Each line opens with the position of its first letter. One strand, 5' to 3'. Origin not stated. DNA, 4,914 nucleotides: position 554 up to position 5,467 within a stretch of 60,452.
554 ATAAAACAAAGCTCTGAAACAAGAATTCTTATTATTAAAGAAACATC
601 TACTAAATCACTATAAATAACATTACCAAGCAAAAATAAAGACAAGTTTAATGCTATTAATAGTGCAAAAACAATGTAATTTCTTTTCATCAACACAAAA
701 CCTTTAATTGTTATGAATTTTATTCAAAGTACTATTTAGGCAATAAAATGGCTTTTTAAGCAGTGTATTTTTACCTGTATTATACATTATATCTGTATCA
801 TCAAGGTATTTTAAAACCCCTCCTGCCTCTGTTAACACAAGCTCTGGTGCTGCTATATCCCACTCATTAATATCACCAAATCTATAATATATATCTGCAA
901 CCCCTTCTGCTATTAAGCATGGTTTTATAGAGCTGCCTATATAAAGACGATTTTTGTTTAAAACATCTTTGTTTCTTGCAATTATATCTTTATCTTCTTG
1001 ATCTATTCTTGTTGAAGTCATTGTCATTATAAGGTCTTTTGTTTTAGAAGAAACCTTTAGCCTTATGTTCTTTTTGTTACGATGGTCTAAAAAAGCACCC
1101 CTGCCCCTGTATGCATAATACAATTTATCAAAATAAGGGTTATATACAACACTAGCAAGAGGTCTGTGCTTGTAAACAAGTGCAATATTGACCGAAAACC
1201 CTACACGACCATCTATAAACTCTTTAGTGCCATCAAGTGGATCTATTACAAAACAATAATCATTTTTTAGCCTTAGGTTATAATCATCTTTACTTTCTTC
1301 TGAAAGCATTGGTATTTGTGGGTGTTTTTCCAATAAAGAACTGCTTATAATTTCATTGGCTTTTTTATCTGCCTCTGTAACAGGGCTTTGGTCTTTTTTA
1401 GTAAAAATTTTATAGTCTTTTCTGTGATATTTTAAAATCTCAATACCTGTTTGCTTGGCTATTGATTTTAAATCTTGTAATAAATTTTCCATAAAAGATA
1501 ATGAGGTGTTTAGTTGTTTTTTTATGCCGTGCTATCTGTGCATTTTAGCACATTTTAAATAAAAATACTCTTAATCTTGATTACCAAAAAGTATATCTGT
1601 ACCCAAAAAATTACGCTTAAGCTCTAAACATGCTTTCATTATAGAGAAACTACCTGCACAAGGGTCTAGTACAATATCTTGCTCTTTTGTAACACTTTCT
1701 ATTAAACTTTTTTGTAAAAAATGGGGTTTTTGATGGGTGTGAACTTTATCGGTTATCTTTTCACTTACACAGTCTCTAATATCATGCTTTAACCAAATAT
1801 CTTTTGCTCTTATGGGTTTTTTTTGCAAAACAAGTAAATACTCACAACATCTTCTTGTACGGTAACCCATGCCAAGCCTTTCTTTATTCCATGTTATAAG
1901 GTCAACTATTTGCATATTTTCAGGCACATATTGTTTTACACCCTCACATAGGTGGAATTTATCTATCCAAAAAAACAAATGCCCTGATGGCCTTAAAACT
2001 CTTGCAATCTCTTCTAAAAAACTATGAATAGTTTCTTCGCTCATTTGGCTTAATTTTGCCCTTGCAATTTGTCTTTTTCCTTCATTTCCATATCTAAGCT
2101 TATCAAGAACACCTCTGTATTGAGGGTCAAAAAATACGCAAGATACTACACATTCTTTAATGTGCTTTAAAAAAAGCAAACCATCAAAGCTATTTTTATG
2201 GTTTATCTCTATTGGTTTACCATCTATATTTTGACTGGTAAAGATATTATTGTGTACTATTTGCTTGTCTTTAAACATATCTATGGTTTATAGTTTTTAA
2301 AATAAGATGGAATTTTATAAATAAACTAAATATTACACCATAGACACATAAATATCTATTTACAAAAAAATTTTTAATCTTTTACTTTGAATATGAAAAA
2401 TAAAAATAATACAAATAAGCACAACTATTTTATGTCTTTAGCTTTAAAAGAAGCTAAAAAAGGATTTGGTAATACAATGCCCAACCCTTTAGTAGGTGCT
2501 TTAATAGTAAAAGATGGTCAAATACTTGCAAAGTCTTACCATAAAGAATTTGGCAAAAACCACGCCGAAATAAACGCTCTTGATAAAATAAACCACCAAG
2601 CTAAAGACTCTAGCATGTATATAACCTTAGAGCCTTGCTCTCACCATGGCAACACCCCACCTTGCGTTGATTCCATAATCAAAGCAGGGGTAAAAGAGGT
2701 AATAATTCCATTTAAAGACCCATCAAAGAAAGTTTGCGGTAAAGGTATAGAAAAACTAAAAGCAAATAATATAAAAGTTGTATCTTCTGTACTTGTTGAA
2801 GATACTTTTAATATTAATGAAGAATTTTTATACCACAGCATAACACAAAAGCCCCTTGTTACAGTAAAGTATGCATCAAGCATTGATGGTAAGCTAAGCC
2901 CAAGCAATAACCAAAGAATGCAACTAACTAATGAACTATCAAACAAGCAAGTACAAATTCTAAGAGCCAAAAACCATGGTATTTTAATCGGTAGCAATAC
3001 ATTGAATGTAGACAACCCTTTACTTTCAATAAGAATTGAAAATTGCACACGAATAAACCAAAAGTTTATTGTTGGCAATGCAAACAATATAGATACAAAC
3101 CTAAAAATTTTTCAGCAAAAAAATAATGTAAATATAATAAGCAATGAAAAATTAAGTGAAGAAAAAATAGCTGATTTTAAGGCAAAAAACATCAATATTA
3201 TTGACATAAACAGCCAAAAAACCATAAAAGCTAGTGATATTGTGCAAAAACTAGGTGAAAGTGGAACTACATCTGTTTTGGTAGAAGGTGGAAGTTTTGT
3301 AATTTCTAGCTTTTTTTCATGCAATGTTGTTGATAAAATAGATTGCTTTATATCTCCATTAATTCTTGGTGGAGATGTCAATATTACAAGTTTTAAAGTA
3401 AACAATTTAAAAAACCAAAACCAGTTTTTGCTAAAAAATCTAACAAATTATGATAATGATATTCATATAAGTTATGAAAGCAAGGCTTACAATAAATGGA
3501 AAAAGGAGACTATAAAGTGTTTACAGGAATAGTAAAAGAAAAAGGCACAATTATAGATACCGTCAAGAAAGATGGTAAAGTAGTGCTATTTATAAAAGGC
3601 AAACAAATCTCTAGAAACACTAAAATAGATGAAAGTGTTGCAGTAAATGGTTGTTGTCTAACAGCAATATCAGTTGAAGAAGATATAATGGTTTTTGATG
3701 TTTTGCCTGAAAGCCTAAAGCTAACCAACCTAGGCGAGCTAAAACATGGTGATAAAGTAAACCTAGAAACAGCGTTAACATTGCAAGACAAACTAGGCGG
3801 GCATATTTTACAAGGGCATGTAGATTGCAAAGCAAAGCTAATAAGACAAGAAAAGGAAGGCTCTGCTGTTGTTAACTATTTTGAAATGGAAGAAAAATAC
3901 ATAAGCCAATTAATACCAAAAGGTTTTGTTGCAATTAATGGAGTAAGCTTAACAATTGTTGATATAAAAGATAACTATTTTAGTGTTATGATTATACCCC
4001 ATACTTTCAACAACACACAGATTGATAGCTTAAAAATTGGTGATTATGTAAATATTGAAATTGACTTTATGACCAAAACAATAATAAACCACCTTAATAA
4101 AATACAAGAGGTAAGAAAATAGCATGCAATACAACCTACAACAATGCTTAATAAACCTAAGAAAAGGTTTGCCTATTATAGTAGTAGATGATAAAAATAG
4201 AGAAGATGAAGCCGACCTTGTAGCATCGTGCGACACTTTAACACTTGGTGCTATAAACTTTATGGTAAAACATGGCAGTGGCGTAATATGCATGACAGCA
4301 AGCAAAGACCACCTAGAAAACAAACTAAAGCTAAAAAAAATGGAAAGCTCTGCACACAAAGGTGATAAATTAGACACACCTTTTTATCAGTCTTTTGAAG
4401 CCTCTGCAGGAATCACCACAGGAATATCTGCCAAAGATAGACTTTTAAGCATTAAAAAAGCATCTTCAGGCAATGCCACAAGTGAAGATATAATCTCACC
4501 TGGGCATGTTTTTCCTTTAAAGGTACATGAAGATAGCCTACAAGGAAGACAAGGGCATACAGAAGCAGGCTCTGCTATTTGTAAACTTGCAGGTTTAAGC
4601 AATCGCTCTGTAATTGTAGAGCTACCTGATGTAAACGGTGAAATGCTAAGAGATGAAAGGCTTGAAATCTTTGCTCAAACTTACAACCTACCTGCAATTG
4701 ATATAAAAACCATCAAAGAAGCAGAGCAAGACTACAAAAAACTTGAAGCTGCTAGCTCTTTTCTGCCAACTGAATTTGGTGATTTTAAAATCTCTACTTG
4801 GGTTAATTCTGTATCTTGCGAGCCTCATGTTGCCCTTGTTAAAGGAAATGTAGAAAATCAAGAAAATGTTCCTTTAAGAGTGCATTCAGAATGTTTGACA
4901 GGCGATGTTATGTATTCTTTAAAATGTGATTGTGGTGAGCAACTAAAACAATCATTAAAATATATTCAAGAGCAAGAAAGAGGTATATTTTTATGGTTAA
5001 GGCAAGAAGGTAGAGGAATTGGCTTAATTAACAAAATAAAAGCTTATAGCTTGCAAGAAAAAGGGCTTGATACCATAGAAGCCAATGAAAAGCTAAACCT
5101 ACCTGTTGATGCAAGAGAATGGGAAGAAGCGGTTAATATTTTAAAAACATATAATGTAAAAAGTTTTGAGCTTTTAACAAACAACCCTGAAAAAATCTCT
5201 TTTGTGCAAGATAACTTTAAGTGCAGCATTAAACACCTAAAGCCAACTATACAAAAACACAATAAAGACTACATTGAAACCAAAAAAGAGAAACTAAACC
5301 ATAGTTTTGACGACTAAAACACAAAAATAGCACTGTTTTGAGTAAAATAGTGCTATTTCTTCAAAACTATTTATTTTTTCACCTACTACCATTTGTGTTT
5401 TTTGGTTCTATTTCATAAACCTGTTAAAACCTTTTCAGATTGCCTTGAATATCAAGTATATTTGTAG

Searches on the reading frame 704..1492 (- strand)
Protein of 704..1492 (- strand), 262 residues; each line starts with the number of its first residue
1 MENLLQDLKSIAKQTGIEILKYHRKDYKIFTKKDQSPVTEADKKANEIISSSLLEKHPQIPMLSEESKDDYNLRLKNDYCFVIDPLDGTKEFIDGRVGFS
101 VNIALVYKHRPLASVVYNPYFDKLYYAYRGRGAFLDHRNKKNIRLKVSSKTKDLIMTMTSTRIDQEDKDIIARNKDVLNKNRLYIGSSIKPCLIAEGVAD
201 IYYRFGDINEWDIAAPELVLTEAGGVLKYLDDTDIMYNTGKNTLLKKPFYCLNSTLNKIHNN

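Call 37: search_protein_families(library=pfam, max_evalue=0.00001, proteins=[window:704-1492:-])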
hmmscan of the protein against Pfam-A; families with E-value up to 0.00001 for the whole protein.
window:704-1492:- (262 aa): 1 family
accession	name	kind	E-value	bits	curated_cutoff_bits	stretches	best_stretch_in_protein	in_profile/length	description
PF00459.30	Inositol_P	-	1.2e-54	186.1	27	1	9-237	10-245/271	Inositol monophosphatase family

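Call 39: find_encoding_contigs(protein=window:704-1492:-, flank=10000, max_places=3)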
Protein window:704-1492:- (262 aa): 2 contigs read that carry it; 2 places shown.
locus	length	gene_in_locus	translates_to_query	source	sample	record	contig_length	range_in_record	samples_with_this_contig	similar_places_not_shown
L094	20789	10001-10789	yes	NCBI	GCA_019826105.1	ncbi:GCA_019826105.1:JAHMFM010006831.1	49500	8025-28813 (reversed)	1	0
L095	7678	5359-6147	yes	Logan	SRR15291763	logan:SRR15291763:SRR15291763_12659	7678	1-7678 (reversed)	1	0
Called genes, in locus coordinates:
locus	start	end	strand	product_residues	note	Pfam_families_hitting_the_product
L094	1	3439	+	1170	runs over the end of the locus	-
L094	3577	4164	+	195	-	PF01386:Ribosomal_L25p, PF14693:Ribosomal_TL5_C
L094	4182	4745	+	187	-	PF01195:Pept_tRNA_hydro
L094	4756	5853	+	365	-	PF01926:MMR_HSR1, PF02421:FeoB_N (weak), PF06071:YchF-GTPase_C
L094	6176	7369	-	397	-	PF00926:DHBP_synthase, PF00925:GTP_cyclohydro2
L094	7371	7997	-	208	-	PF00677:Lum_binding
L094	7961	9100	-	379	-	PF00383:dCMP_cyt_deam_1, PF14437:MafB19-deam, PF01872:RibD_C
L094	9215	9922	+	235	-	PF01555:N6_N4_Mtase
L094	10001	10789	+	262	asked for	PF00459:Inositol_P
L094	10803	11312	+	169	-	-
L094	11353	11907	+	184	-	PF02169:LPP20 (weak)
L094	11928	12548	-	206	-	PF00814:TsaD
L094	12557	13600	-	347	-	-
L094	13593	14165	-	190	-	PF08712:Nfu_N, PF01106:NifU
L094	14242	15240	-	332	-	PF00579:tRNA-synt_1b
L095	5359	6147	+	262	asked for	PF00459:Inositol_P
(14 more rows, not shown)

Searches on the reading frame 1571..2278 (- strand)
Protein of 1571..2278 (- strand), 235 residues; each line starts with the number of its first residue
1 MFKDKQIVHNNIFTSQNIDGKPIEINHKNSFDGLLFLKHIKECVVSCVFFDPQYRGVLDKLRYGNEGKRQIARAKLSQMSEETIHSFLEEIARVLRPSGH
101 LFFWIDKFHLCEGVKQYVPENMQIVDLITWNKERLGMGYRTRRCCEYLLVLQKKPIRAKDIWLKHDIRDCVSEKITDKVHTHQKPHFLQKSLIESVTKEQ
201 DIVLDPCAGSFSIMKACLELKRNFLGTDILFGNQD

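Call 37: search_protein_families(library=pfam, max_evalue=0.00001, proteins=[window:1571-2278:-])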
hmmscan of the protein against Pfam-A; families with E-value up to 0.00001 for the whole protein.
window:1571-2278:- (235 aa): 1 family
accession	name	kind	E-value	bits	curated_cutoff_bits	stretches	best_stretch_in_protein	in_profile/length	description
PF01555.25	N6_N4_Mtase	-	1.6e-22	81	26.7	1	157-229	139-211/221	DNA methylase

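Call 63: search_protein_families(library=ncbifam, max_evalue=0.01, proteins=[window:1571-2278:-])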
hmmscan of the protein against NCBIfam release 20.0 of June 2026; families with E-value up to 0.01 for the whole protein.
window:1571-2278:- (235 aa): 5 families
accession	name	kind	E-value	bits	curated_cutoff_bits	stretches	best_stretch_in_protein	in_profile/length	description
NF008572.0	PRK11524.1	equivalog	1.3e-09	37.6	292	1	179-229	194-244/294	adenine-specific DNA-methyltransferase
NF050803.1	DnaMtaseCcrMCaul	equivalog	1.4e-08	34.1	830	1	174-227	180-233/350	adenine-specific DNA-methyltransferase CcrM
NF010253.0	PRK13699.1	subfamily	1.5e-07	31.3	244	1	164-230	127-194/226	DNA methyltransferase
NF045825.1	FAmtase_mtf2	equivalog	0.0056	15.9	400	1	83-103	138-158/248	fatty-acid O-methyltransferase Mtf2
NF045823.1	PthPhpthDimycoMt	equivalog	0.009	15.2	300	0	83-103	146-166/256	phthiotriol/phenolphthiotriol dimycocerosates methyltransferase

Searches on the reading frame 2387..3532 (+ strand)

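Call 37: search_protein_families(library=pfam, max_evalue=0.00001, proteins=[window:2387-3532:+])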
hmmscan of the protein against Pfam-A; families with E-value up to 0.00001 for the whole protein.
window:2387-3532:+ (381 aa): 4 families
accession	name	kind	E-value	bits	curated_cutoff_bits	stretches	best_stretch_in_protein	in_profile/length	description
PF01872.23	RibD_C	-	1.2e-33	117.1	24.1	1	156-360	1-196/197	RibD C-terminal domain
PF00383.29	dCMP_cyt_deam_1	-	2.9e-19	69.3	25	1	10-107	2-100/102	Cytidine and deoxycytidylate deaminase zinc-binding region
PF14437.12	MafB19-deam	-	6.7e-13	49.2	27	1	11-147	2-137/142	MafB19-like deaminase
PF18785.7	Inv-AAD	-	1e-07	32.3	26.5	1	42-139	8-122/129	Invertebrate-AID/APOBEC-deaminase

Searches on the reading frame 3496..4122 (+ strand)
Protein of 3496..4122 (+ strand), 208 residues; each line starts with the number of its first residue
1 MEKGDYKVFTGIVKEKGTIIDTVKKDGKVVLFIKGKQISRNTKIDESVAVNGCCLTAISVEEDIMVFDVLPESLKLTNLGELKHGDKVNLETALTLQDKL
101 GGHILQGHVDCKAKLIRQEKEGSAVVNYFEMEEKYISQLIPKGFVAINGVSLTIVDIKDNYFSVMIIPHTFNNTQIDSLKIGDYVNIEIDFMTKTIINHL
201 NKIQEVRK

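Call 37: search_protein_families(library=pfam, max_evalue=0.00001, proteins=[window:3496-4122:+])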
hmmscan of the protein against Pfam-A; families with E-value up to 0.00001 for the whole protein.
window:3496-4122:+ (208 aa): 1 family
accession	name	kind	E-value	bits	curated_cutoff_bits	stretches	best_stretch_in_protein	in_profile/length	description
PF00677.23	Lum_binding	-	1.1e-42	144.3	27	2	106-190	1-86/86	Lumazine binding domain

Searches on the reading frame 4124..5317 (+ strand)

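Call 37: search_protein_families(library=pfam, max_evalue=0.00001, proteins=[window:4124-5317:+])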
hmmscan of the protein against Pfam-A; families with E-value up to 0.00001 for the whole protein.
window:4124-5317:+ (397 aa): 2 families
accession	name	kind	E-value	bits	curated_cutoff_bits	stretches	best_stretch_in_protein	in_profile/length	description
PF00925.25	GTP_cyclohydro2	-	1.5e-54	184.5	23.3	1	211-361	5-153/165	GTP cyclohydrolase II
PF00926.24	DHBP_synthase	-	8.4e-53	179.2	26.4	1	9-198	4-189/191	3,4-dihydroxy-2-butanone 4-phosphate synthase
